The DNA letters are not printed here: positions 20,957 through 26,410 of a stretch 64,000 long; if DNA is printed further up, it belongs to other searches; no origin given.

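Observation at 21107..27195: ECF sigma / anti-sigma / 1717-aa secreted repeat-protein operon directly upstream of the MSHA secretion operon, while mshQ is missing from its canonical site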

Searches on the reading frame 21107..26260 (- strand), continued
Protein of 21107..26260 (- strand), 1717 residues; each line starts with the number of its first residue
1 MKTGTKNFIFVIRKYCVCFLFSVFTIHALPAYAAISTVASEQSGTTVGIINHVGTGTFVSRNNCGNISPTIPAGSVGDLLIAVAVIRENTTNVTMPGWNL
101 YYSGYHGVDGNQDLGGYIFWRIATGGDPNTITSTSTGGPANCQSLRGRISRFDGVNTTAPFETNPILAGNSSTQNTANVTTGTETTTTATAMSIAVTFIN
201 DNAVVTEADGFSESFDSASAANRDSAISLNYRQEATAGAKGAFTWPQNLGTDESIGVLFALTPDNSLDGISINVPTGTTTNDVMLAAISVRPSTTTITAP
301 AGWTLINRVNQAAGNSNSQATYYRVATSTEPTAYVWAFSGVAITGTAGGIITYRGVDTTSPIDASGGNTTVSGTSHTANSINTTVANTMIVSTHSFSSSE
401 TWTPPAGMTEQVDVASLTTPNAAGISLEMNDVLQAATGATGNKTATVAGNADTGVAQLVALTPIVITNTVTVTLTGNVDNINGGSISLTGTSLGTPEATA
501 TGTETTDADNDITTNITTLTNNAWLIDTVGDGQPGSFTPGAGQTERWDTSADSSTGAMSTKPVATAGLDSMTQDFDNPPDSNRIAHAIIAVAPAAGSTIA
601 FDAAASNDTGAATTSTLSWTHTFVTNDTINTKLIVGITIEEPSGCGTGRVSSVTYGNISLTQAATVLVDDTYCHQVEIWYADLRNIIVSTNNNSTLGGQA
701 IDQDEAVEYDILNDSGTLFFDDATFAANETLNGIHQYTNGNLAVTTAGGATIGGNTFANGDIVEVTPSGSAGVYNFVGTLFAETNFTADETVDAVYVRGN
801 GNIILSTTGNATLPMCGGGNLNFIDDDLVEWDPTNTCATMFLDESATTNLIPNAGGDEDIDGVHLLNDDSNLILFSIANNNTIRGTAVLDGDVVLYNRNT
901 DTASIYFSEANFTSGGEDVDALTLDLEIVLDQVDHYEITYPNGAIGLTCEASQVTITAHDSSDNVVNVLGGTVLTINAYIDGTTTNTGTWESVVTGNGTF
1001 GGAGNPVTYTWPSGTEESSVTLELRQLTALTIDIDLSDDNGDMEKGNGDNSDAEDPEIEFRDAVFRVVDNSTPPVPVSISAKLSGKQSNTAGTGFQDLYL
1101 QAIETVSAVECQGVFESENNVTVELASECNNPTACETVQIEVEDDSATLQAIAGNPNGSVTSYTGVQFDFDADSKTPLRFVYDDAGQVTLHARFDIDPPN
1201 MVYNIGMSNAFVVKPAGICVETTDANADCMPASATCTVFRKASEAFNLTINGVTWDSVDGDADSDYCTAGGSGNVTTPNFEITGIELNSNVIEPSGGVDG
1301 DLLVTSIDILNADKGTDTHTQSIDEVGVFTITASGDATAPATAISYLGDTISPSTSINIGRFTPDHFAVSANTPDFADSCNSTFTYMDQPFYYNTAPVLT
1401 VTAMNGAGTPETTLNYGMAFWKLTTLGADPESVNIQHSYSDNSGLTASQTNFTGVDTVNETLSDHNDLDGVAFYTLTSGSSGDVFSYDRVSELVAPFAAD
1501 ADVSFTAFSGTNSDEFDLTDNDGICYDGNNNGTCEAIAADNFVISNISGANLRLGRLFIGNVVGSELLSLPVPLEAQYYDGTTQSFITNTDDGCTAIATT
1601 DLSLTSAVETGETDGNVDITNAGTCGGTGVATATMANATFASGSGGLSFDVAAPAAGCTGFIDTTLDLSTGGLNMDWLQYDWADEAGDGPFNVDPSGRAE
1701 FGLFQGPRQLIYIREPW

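Call 7: find_encoding_contigs(protein=P0001, flank=10000, max_places=3)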
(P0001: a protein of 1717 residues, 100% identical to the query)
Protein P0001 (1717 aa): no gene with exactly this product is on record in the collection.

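Call 8: find_encoding_contigs(protein=P0002, flank=10000, max_places=3)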
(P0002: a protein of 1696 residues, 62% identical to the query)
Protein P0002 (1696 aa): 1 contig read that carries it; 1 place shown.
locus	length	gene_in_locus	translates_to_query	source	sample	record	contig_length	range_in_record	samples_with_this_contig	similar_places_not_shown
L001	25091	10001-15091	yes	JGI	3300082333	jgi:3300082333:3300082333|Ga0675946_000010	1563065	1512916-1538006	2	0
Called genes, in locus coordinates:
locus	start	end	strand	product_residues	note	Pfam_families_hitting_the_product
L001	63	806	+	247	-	-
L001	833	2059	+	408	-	PF01494:FAD_binding_3, PF12831:FAD_oxidored (faint)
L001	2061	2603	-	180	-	PF01965:DJ-1_PfpI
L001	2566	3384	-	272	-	PF04748:Polysacc_deac_2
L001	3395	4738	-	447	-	PF22694:CtpB_N-like, PF00595:PDZ, PF13180:PDZ_2, PF17820:PDZ_6, PF03572:Peptidase_S41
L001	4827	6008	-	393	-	PF01551:Peptidase_M23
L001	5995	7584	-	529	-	PF01676:Metalloenzyme, PF06415:iPGM_N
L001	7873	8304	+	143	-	PF00581:Rhodanese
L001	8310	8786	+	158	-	PF02556:SecB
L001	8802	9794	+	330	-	PF01210:NAD_Gly3P_dh_N, PF02558:ApbA (weak), PF07479:NAD_Gly3P_dh_C, PF20618:GPD_NAD_C_bact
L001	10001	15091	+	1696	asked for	PF20419:DUF6701, PF28243:DUF6701_2nd, PF28247:DUF6701_3rd, PF28238:DUF6701_4th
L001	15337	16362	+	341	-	PF11104:PilM_2 (weak)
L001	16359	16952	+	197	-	PF05137:PilN (weak)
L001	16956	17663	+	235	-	-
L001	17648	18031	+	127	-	PF16537:T2SSB (weak)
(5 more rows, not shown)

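Call 9: find_encoding_contigs(protein=P0003, flank=10000, max_places=2)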
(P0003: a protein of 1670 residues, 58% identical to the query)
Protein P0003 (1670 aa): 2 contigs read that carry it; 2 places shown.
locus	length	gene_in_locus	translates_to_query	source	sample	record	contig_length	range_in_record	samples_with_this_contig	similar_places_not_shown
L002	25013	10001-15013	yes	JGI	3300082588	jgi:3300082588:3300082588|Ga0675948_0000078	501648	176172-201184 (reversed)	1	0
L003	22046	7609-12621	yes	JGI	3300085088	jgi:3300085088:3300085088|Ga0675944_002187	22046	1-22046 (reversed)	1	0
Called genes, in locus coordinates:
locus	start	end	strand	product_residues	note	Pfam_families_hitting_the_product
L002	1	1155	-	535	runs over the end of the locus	PF00990:GGDEF, PF24898:GGDEF_GdpP (weak)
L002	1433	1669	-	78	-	PF01965:DJ-1_PfpI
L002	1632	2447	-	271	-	PF04748:Polysacc_deac_2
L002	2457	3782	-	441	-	PF22694:CtpB_N-like, PF00595:PDZ, PF13180:PDZ_2, PF17820:PDZ_6, PF03572:Peptidase_S41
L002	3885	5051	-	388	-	PF01551:Peptidase_M23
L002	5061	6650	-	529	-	PF01676:Metalloenzyme, PF06415:iPGM_N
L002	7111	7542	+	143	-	PF00581:Rhodanese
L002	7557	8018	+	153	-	PF02556:SecB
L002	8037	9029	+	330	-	PF01210:NAD_Gly3P_dh_N, PF07479:NAD_Gly3P_dh_C, PF20618:GPD_NAD_C_bact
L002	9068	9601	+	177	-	PF07638:Sigma70_ECF (faint), PF05263:DUF722 (weak), PF08281:Sigma70_r4_2, PF04545:Sigma70_r4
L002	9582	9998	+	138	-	-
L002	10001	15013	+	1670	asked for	PF20419:DUF6701, PF28243:DUF6701_2nd, PF28247:DUF6701_3rd, PF28238:DUF6701_4th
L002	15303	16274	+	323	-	PF11104:PilM_2 (weak)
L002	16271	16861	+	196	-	PF05137:PilN (faint)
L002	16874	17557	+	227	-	-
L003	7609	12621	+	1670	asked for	PF20419:DUF6701, PF28243:DUF6701_2nd, PF28247:DUF6701_3rd, PF28238:DUF6701_4th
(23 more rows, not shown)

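Call 10: find_encoding_contigs(protein=P0006, flank=10000, max_places=2)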
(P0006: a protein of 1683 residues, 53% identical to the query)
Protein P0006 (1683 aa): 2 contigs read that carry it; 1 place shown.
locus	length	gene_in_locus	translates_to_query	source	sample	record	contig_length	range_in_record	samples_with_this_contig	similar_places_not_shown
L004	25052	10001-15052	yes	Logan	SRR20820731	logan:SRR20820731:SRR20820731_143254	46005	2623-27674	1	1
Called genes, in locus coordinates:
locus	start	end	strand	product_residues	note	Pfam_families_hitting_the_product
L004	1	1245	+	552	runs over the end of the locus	PF03109:ABC1, PF27536:UbiB_helical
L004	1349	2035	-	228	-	-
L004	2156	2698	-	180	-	PF01965:DJ-1_PfpI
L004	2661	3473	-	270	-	PF04748:Polysacc_deac_2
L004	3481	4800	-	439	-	PF22694:CtpB_N-like, PF00595:PDZ, PF13180:PDZ_2, PF17820:PDZ_6, PF03572:Peptidase_S41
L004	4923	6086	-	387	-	PF01551:Peptidase_M23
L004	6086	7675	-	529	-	PF01676:Metalloenzyme, PF06415:iPGM_N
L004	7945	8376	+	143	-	PF00581:Rhodanese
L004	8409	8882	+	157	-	PF02556:SecB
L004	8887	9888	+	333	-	PF01210:NAD_Gly3P_dh_N, PF02558:ApbA (faint), PF07479:NAD_Gly3P_dh_C, PF20618:GPD_NAD_C_bact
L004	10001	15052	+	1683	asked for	PF20419:DUF6701, PF28243:DUF6701_2nd, PF28247:DUF6701_3rd, PF28238:DUF6701_4th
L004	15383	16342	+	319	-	PF11104:PilM_2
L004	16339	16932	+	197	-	-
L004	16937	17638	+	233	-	-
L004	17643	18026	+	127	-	PF16537:T2SSB (weak)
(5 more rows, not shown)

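Call 11: find_encoding_contigs(protein=P0009, flank=10000, max_places=2)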
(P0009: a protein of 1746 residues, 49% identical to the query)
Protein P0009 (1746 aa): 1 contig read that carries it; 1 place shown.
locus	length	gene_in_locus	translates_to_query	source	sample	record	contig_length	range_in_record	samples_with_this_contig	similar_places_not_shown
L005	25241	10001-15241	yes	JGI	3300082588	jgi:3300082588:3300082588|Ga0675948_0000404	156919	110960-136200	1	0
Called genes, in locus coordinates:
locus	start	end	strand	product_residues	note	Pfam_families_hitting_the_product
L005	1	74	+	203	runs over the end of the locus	PF02036:SCP2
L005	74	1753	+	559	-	PF03109:ABC1, PF27536:UbiB_helical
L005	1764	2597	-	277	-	PF04748:Polysacc_deac_2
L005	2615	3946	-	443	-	PF22694:CtpB_N-like, PF00595:PDZ, PF13180:PDZ_2, PF17820:PDZ_6, PF03572:Peptidase_S41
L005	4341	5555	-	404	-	PF01551:Peptidase_M23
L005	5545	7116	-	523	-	PF01676:Metalloenzyme, PF06415:iPGM_N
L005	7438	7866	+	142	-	PF00581:Rhodanese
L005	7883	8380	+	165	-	PF02556:SecB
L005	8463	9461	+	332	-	PF01210:NAD_Gly3P_dh_N, PF02558:ApbA (faint), PF07479:NAD_Gly3P_dh_C, PF20618:GPD_NAD_C_bact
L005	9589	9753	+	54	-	-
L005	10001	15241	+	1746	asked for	PF20419:DUF6701, PF28243:DUF6701_2nd, PF28247:DUF6701_3rd, PF28238:DUF6701_4th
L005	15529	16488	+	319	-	PF11104:PilM_2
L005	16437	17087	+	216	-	PF05137:PilN (weak)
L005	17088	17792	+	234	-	-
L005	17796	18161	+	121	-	PF16537:T2SSB (weak)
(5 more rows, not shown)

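Call 39: search_solved_structures(query=window:21107-26260:-, max_evalue=1)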
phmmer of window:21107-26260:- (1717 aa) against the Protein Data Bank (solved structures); distinct sequences matched with E-value up to 1: 0.
